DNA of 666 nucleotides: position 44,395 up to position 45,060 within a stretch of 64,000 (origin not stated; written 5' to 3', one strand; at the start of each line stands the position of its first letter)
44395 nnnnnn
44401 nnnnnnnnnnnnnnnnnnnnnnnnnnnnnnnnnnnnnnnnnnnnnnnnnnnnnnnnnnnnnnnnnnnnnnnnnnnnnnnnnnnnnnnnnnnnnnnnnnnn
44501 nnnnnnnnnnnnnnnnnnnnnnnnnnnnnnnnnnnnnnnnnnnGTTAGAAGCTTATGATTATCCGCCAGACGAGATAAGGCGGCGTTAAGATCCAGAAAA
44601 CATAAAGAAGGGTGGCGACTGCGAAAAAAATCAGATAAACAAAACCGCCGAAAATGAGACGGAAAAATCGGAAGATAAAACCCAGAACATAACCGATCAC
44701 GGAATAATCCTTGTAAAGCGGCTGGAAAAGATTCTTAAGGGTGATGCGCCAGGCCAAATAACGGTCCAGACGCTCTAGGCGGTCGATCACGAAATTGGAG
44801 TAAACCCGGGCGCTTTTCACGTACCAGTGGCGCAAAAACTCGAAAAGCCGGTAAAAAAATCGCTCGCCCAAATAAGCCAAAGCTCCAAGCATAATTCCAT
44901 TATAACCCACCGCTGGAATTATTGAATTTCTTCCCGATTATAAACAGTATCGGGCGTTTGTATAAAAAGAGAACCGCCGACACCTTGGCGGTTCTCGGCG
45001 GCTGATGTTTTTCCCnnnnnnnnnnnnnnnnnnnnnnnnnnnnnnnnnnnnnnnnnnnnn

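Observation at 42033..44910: Membrane-anchored double-ring AAA+ (Clp/Hsp100-like) with a catalytically degenerate D1, in an operon with a small membrane protein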

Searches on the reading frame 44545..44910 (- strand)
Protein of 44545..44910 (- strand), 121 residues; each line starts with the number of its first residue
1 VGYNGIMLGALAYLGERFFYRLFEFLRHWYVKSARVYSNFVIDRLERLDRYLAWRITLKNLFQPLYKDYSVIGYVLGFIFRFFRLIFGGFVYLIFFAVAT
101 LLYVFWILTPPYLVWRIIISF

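Call 3: search_protein_families(library=pfam, proteins=[window:44545-44910:-], max_evalue=0.01)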
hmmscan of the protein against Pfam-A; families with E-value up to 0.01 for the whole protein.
window:44545-44910:- (121 aa): 0 families

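Call 4: search_protein_families(library=ncbifam, proteins=[window:44545-44910:-], max_evalue=0.01)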
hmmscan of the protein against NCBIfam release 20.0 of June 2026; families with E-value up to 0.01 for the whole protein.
window:44545-44910:- (121 aa): 0 families

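Call 20: find_homologous_proteins(query=A1, max_evalue=0.001)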
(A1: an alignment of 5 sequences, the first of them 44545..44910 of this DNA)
Query A1 (5 sequences) (121 aa, profile of the alignment): 993 proteins with E <= 0.001 among 6414 candidates; the best 120 are listed.
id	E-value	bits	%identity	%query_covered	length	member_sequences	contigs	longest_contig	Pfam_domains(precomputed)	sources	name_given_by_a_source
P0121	7.3e-49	183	55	88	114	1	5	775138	-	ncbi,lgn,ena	-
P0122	1.1e-48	182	100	100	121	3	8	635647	-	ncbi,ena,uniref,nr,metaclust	ncbi:MAG: hypothetical protein UY23_C0001G0149 [Candidatus Jorgensenbacteria bacterium GW2011_GWA1_4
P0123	2.9e-47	178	57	88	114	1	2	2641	-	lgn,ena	-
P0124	4.1e-47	177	58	88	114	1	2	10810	-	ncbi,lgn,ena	-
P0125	4.9e-47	177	58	92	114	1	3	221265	-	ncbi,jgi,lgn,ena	-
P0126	8.2e-47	176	60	89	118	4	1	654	-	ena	-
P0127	4.3e-46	174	83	95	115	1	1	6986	-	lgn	-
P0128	5.4e-46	174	63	86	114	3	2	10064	-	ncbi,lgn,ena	-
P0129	7.7e-46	173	63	92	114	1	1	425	-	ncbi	-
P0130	1.5e-44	169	62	83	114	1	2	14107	-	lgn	-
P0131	1.6e-44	169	57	92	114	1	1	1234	-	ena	-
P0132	5.7e-44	167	62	88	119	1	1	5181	-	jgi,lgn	-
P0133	8.6e-44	167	54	88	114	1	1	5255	-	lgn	-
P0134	2.1e-43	165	74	94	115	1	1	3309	-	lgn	-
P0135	6.3e-43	164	62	86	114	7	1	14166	-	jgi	jgi:hypothetical protein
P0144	8.9e-41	157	59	86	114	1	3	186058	-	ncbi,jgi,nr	ncbi:hypothetical protein C4565_04815 [Candidatus Parcubacteria bacterium]|jgi:hypothetical protein|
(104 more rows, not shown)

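Call 23: find_related_loci(query=A3, collection=genome_contigs, flank=5000)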
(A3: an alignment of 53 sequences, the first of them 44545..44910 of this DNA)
Query A3 (121 aa) in genome_contigs; peptide patterns used: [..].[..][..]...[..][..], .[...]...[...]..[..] (x = any residue, [..] = any of these).
156 stretches matched a pattern; 150 encode a relative of the query (tblastn E <= 1e-3); the best 80 are kept; 80 distinct loci.
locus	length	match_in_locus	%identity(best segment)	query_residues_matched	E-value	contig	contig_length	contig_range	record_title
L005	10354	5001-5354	64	1-118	1e-45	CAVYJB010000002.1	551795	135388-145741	MAG: uncultured bacterium isolate MFD01476.bin.1.98 genome assembly, contig: contig_38280, whole genome shotgun sequence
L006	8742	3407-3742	58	5-114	9e-42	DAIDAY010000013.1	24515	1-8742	MAG TPA_asm: bacterium isolate clean1852 NODE_13_length_24515_cov_7.218304, whole genome shotgun sequence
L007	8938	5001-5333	56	6-116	2e-41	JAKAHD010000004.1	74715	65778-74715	MAG: bacterium isolate WY2.bin82 NODE_468_length_74715_cov_5.735065, whole genome shotgun sequence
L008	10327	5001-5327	61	5-113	2e-41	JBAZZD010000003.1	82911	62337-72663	MAG: Candidatus Paceibacterota bacterium isolate SO_2017_GW1_98 NODE_1782_length_82911_cov_4.855093_OW334_2017, whole ge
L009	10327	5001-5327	61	10-118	3e-41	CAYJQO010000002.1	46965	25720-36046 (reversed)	MAG TPA_asm: uncultured Candidatus Saccharibacteria bacterium isolate ERP125453_co1_264 genome assembly, contig: NODE_54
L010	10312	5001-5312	59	10-113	7e-41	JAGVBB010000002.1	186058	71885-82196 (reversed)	MAG: Candidatus Paceibacterota bacterium isolate DeMMO6_41 c_000000010009, whole genome shotgun sequence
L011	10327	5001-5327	59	10-118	2e-40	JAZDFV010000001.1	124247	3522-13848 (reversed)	MAG: Candidatus Jorgensenbacteria bacterium isolate MEGAHIT-group-0.224 k141_4262346, whole genome shotgun sequence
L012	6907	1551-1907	56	3-121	2e-40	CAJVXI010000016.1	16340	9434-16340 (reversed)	TPA_asm: uncultured bacterium isolate DRR093005_bin.15_MetaBAT_v2.12.1_MAG genome assembly, contig: NODE_1566_length_163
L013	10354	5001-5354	61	1-118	1e-39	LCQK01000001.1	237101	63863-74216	MAG: Candidatus Jorgensenbacteria bacterium GW2011_GWB1_50_10 UY55_C0001, whole genome shotgun sequence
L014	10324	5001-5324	60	10-117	1e-39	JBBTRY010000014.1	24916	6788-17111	MAG: Patescibacteria group bacterium isolate H51-bin094_1 H51_bin094_1_000000000014, whole genome shotgun sequence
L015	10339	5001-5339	61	4-117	7e-40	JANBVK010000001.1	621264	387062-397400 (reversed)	MAG: Patescibacteria group bacterium isolate AMOR_Bin_147 NODE_1_length_621264_cov_13.613588, whole genome shotgun seque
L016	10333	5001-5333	58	10-120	8e-40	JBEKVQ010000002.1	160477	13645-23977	MAG: Minisyncoccia bacterium isolate SPRUCE 608 SPRUCE_608_2, whole genome shotgun sequence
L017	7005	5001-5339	58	6-118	4e-39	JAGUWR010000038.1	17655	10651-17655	MAG: Candidatus Paceibacterota bacterium isolate DeMMO4_23 c_000000046208, whole genome shotgun sequence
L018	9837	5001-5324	58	13-120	2e-39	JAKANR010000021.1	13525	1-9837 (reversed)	MAG: bacterium isolate WY5.bin86 NODE_7672_length_13525_cov_2.020078, whole genome shotgun sequence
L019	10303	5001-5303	64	10-110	3e-39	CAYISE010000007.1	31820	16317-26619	MAG TPA_asm: uncultured Candidatus Saccharibacteria bacterium isolate ERP119705_co3_567 genome assembly, contig: NODE_15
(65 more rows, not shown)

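Call 40: predict_structure(alignment_id=A3)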
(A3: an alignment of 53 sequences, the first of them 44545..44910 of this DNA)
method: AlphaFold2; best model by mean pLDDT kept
length: 121 residues; sequences in the alignment: 53
mean_pLDDT: 85.7   pTM: 0.60
mean pLDDT of the five models: 85.7, 85.5, 82.3, 81.5, 77.0
residues with pLDDT >= 90: 47; 70-90: 70; 50-70: 4; < 50: 0
segments of 3 or more residues with pLDDT < 50: none
pLDDT, mean of each block of 10 residues (from residue 1): 73 91 91 90 87 76 78 86 87 91 92 90 61
secondary structure, 60 per line:
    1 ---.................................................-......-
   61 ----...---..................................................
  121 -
elements in order: H4-52 H54-59 H71-120

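Call 46: fold_search(model_id=the predicted structure, library=pdb)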
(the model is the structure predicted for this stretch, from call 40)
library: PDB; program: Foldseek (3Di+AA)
matches with E <= 10: 10; with E <= 0.001: 0
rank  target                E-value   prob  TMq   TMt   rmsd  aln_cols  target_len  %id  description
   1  3etz_A                3.8e+00  0.12  0.31  0.34  10.1       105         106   10  Crystal structure of bacterial adhesin FadA L76A mutant (released 2008-12-02)
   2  9p6i_A                4.9e+00  0.13  0.28  0.20   6.5        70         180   17  Crystal Structure of the Histidine Kinase VC2136 from Vibrio cholerae serotype O1 (released 2025-08-20)
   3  8glv_Eb               5.9e+00  0.12  0.39  0.05  23.9       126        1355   13  96-nm repeat unit of doublet microtubules from Chlamydomonas reinhardtii flagella (released 2023-05-31)
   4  9p6i_C                6.7e+00  0.15  0.33  0.25   5.6        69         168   16  Crystal Structure of the Histidine Kinase VC2136 from Vibrio cholerae serotype O1 (released 2025-08-20)
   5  6jyi_B                6.7e+00  0.04  0.22  0.16  22.6       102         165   15  Crystal structure of the PadR-like transcriptional regulator BC1756 from Bacillus cereus (released 2019-06-26)
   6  4mt8_A                7.1e+00  0.13  0.43  0.49   5.1       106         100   12  Structure of the ERS1 dimerization and histidine phosphotransfer domain from Arabidopsis thaliana (released 2014-10-01)
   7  5y8t_A                9.2e+00  0.09  0.34  0.27   8.5        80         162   14  Crystal structure of Bacillus subtilis PadR in complex with p-coumaric acid (released 2017-11-29)
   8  9p6i_E                9.2e+00  0.08  0.28  0.20   6.6        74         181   16  Crystal Structure of the Histidine Kinase VC2136 from Vibrio cholerae serotype O1 (released 2025-08-20)
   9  4dcn_C                9.8e+00  0.07  0.36  0.28   6.5       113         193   13  Crystal Structure Analysis of the Arfaptin2 BAR domain in Complex with ARL1 (released 2012-06-13)
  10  9dxd_A                9.8e+00  0.03  0.24  0.09  14.1       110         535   12  attLmm bound serine integrase and RDF complex in the pre-rotation state (released 2026-01-21)

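Call 48: search_protein_representatives(alignment_id=A3)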
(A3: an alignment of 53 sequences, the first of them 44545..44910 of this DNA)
Query: 53 sequences, 114 profile positions. Proteins with E-value up to 0.001 (for the whole library): 354; up to 1e-10: 135; up to 1e-30: 8. The best 150 are listed.
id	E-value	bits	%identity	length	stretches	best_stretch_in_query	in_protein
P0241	2.0e-42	160.3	-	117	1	2-111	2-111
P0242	1.1e-37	145.1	-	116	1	3-113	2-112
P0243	7.6e-35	135.9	-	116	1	5-112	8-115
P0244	1.4e-33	131.8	-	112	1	6-112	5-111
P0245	3.5e-33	130.6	-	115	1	1-113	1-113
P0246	5.2e-33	130.0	-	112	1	4-112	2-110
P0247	1.2e-31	125.7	-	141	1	2-111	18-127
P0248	2.9e-31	124.4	-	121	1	1-112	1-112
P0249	1.2e-30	122.4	-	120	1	4-113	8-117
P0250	3.7e-30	120.8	-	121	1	1-113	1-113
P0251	1.9e-29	118.5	-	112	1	1-112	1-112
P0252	2.1e-29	118.4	-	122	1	3-113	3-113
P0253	2.7e-29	118.1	-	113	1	1-112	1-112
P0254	2.9e-29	117.9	-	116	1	2-109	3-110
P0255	4.8e-29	117.2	-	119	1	5-113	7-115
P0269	6.4e-25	103.9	-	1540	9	12-45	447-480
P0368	1.6e-11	60.8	-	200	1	18-112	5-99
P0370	1.8e-11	60.6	-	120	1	9-113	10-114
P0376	1.9e-10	57.3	-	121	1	5-113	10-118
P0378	2.7e-10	56.8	-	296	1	19-112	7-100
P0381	4.3e-10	56.2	-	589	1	10-110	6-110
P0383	4.6e-10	56.1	-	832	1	14-109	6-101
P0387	7.5e-10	55.4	-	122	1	15-111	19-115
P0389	8.4e-10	55.2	-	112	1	11-109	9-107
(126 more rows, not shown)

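Call 49: search_protein_families(library=pfam, proteins=[P0383, P0381, P0269, P0378, P0368], max_evalue=0.001)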
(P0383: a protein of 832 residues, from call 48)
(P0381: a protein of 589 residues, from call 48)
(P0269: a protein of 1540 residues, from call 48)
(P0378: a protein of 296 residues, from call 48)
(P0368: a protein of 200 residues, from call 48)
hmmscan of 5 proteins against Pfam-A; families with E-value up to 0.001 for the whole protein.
P0383 (832 aa): 32 families (the best 25 are shown)
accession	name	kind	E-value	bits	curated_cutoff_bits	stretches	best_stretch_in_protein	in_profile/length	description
PF07724.20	AAA_2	-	9.5e-55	185.6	27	1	587-740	1-164/166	AAA domain (Cdc48 subfamily)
PF10431.15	ClpB_D2-small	-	8.5e-19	67.8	21.9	1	748-824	1-77/81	C-terminal, D2-small domain, of ClpB protein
PF00004.35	AAA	-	4.3e-18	66.5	21.2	2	317-439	2-118/131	ATPase family associated with various cellular activities (AAA)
PF07728.20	AAA_5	-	6.9e-16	59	22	1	592-713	2-125/139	AAA domain (dynein-related subfamily)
PF13401.12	AAA_22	-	4.9e-13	50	27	2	594-687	10-110/130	AAA domain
PF17871.7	AAA_lid_9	-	1.5e-11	44.6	22.8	1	456-549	2-95/104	AAA lid domain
PF13191.12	AAA_16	-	7.5e-11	43.2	32.6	1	295-346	3-63/167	AAA ATPase domain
PF13173.12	AAA_14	-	1.3e-09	38.6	27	1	316-459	5-128/129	AAA domain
PF00158.32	Sigma54_activat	-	3e-09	37.2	20.2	1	573-719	6-151/168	Sigma-54 interaction domain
PF06414.18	Zeta_toxin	-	3.2e-08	33.7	22.3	0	577-630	6-56/199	Zeta toxin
PF12775.13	AAA_7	-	1.6e-07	31.5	25.8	0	591-638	35-82/181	P-loop containing dynein motor region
PF20720.3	nSTAND3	-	2e-07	31.3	27.2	0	304-460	10-146/155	Novel STAND NTPase 3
PF01580.24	FtsK_SpoIIIE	-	7.2e-06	26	24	1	284-348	11-74/221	FtsK/SpoIIIE family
PF00910.28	RNA_helicase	-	8.4e-06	26.7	21.5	0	317-340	2-25/105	RNA helicase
PF01443.25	Viral_helicase1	-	1.9e-05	25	21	0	317-396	2-72/228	Viral superfamily 1 RNA helicase core domain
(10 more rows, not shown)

P0381 (589 aa): 4 families
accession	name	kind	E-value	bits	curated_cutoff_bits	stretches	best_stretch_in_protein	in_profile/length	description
PF17871.7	AAA_lid_9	-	9.1e-12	45.3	22.8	1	486-545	2-61/104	AAA lid domain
PF00004.35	AAA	-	7.7e-09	36.5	21.2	1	346-474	1-122/131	ATPase family associated with various cellular activities (AAA)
PF13191.12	AAA_16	-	8.6e-05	23.5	32.6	0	328-367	6-48/167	AAA ATPase domain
PF13481.12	AAA_25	-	0.00018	21.6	27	1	342-452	32-145/195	AAA domain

P0269 (1540 aa): 3 families
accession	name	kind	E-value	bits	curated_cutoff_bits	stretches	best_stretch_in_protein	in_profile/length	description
PF11779.13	SPT_ssu-like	-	1.2e-16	60.5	29.8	0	82-98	14-30/54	Small subunit of serine palmitoyltransferase-like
PF22850.1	CATSPERD-E_C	-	5.7e-06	26.4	27.4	0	77-104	16-43/215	CATSPERD/E C-terminal domain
PF15822.10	MISS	-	0.00024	21.5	27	0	272-365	83-172/238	MAPK-interacting and spindle-stabilising protein-like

P0378 (296 aa): 0 families

P0368 (200 aa): 0 families

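Call 52: list_cluster_members(proteins=[P0383, P0381, P0378, P0368])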
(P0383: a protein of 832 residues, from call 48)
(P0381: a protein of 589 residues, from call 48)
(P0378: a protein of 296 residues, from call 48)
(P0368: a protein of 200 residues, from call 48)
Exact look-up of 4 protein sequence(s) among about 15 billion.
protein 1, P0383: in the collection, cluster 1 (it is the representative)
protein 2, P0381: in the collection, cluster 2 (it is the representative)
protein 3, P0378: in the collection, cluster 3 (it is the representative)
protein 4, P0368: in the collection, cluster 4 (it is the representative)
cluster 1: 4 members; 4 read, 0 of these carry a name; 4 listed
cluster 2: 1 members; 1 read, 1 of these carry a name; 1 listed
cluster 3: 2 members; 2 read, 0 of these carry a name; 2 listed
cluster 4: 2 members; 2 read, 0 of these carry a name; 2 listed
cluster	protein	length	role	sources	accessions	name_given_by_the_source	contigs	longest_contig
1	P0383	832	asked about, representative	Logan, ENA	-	-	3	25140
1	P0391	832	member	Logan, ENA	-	-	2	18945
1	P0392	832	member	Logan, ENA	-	-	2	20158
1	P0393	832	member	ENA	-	-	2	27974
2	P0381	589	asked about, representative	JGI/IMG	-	hypothetical protein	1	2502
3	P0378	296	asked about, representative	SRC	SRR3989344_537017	-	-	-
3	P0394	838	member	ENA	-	-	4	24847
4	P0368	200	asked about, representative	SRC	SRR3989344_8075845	-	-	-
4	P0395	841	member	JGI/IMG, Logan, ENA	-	-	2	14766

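Call 54: find_encoding_contigs(protein=P0383, flank=6000, max_places=3)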
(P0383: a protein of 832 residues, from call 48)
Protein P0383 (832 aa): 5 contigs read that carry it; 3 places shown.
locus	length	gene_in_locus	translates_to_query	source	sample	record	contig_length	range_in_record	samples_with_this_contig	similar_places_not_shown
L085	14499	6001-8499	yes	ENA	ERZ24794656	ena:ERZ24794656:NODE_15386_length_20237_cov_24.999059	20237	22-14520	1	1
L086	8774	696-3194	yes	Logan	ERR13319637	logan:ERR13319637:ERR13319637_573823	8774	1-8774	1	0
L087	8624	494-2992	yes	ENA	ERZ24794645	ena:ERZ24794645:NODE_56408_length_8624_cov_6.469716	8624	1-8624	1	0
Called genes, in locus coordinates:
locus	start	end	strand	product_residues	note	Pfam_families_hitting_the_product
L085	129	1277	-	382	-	PF09992:NAGPA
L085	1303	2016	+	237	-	PF08713:DNA_alkylation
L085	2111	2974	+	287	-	PF07505:DUF5131 (weak), PF04055:Radical_SAM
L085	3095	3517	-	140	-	-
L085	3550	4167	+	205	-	-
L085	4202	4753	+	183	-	PF00160:Pro_isomerase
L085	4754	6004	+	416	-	PF08245:Mur_ligase_M, PF02875:Mur_ligase_C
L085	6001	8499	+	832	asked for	PF13191:AAA_16 (weak), PF00004:AAA, PF17871:AAA_lid_9, PF00158:Sigma54_activat (weak), PF00004:AAA (weak), PF07724:AAA_2, PF07728:AAA_5, PF10431:ClpB_D2-small, +8 more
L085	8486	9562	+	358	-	PF03462:PCRF, PF00472:RF-1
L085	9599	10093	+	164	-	-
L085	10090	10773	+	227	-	PF02463:SMC_N (faint), PF20720:nSTAND3 (faint), PF00005:ABC_tran, PF13304:AAA_21 (faint)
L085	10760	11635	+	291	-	PF18075:FtsX_ECD, PF02687:FtsX (weak)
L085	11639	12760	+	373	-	PF24161:CCDC39 (weak), PF01551:Peptidase_M23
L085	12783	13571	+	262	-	-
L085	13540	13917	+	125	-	PF04892:VanZ-LLP1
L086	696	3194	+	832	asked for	PF13191:AAA_16 (weak), PF00004:AAA, PF17871:AAA_lid_9, PF00158:Sigma54_activat (weak), PF00004:AAA (weak), PF07724:AAA_2, PF07728:AAA_5, PF10431:ClpB_D2-small, +8 more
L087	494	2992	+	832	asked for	PF13191:AAA_16 (weak), PF00004:AAA, PF17871:AAA_lid_9, PF00158:Sigma54_activat (weak), PF00004:AAA (weak), PF07724:AAA_2, PF07728:AAA_5, PF10431:ClpB_D2-small, +8 more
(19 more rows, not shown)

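Call 58: search_protein_families(library=pfam, proteins=[window:44545-44892:-, P0121, P0144], max_evalue=10)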
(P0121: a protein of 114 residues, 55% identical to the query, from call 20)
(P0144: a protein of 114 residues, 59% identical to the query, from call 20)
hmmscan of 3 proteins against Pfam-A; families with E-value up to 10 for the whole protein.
window:44545-44892:- (115 aa): 1 family
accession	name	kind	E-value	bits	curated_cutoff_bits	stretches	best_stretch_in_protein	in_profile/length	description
PF08510.17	PIG-P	-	1.2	9.5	39.3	1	82-111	5-34/121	PIG-P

P0121 (114 aa): 2 families
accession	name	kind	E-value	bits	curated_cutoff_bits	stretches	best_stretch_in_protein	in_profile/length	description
PF19665.4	DUF6168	-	0.13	13.2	27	1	10-93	14-93/128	Family of unknown function (DUF6168)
PF23711.1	DUF7156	-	0.29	11.7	27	1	74-90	25-41/53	Family of unknown function (DUF7156)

P0144 (114 aa): 1 family
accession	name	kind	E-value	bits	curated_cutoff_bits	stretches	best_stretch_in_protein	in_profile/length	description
PF12420.13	DUF3671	-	8.6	6.2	34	1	53-110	144-203/223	Fam-L, Fam-M like protein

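Call 59: find_encoding_contigs(protein=P0394, flank=6000, max_places=2)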
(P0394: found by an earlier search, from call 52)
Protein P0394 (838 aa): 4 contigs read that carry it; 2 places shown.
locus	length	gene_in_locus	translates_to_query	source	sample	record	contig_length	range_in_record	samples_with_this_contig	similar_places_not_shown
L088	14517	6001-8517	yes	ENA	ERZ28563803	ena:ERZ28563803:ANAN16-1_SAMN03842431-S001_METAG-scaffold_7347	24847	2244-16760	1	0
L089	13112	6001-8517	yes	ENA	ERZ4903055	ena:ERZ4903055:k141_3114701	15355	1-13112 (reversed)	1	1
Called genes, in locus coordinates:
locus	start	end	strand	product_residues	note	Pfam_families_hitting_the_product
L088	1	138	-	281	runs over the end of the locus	PF00215:OMPdecase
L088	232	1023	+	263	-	PF04085:MreC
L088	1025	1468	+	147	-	-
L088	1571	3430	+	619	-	PF03717:PBP_dimer, PF00905:Transpeptidase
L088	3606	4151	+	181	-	PF20803:PaaX_M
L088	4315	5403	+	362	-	PF02481:DNA_processg_A, PF17782:WHD_DprA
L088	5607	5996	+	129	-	-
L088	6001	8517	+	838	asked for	PF00005:ABC_tran (faint), PF00158:Sigma54_activat (faint), PF00004:AAA, PF17871:AAA_lid_9, PF00004:AAA (weak), PF07724:AAA_2, PF07728:AAA_5, PF10431:ClpB_D2-small, +13 more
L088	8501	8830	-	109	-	-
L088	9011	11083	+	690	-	PF01751:Toprim, PF01131:Topoisom_bac, PF01396:Zn_ribbon_Top1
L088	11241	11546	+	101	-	-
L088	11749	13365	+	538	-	PF06418:CTP_synth_N, PF00117:GATase, PF07722:Peptidase_C26 (weak)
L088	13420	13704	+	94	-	PF01541:GIY-YIG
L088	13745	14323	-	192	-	-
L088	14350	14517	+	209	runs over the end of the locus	PF02223:Thymidylate_kin, PF13207:AAA_17 (faint)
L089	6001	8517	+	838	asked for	PF00005:ABC_tran (faint), PF00158:Sigma54_activat (faint), PF00004:AAA, PF17871:AAA_lid_9, PF00004:AAA (weak), PF07724:AAA_2, PF07728:AAA_5, PF10431:ClpB_D2-small, +13 more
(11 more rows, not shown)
